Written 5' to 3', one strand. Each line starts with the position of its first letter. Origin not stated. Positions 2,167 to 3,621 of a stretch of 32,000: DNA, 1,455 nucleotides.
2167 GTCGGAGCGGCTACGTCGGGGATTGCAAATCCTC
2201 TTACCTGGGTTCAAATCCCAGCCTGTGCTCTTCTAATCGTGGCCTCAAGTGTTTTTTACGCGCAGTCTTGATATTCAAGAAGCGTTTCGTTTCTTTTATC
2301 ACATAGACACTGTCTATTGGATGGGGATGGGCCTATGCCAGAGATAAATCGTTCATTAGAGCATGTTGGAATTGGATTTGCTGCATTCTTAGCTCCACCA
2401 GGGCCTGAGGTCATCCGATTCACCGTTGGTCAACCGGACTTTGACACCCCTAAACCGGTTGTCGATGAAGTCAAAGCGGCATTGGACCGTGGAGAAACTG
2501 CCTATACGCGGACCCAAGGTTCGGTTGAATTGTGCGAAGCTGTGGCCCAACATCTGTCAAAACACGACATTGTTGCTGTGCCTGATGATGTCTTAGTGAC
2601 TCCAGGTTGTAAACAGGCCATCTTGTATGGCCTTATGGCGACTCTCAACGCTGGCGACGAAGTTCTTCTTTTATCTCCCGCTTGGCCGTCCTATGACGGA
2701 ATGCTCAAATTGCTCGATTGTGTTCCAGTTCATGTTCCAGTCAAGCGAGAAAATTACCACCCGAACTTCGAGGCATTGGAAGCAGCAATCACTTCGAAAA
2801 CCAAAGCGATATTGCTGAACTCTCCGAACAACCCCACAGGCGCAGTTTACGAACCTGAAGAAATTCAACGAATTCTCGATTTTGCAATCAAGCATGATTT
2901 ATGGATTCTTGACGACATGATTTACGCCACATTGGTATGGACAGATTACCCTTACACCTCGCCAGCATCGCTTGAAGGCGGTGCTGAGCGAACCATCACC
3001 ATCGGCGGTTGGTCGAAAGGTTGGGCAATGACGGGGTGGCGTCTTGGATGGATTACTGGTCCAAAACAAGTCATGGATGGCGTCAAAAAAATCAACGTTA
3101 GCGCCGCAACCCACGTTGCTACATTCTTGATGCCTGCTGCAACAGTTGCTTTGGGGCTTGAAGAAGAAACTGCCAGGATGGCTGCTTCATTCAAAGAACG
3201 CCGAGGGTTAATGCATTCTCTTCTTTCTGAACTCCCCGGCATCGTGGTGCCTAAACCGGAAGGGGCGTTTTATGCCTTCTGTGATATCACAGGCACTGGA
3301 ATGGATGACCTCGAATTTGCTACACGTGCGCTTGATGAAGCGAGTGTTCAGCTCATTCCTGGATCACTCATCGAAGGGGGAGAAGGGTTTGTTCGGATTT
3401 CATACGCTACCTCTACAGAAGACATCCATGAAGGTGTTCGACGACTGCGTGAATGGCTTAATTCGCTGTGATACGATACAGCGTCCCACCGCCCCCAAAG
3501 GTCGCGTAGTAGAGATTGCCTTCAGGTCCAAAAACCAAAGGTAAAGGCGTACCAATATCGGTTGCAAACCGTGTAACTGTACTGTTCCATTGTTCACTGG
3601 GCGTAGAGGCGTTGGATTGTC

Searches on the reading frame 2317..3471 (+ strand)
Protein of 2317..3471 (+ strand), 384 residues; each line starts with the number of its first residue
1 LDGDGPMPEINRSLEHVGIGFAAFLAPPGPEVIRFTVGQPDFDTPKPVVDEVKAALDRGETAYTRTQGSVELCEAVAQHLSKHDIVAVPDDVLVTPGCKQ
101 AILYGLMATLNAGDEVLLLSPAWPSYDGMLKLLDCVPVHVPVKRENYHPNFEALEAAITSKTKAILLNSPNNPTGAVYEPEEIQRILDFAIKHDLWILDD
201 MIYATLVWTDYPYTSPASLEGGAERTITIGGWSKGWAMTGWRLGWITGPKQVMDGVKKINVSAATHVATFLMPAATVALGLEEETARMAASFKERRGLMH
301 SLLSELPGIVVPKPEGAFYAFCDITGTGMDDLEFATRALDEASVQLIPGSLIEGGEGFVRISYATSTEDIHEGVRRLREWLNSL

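Call 67: search_protein_families(library=pfam, proteins=[window:2317-3471:+], max_evalue=0.00001)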
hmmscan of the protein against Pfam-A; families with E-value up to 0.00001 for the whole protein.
window:2317-3471:+ (384 aa): 3 families
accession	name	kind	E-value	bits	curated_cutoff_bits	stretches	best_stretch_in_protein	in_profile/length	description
PF00155.27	Aminotran_1_2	-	6.5e-66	223.4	19.7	1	31-377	2-361/361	Aminotransferase class I and II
PF01041.23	DegT_DnrJ_EryC1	-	1.7e-09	37.8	19.8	1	94-201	44-146/360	DegT/DnrJ/EryC1/StrS aminotransferase family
PF01053.26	Cys_Met_Meta_PP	-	3.7e-06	26.2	27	1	92-200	70-173/381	Cys/Met metabolism PLP-dependent enzyme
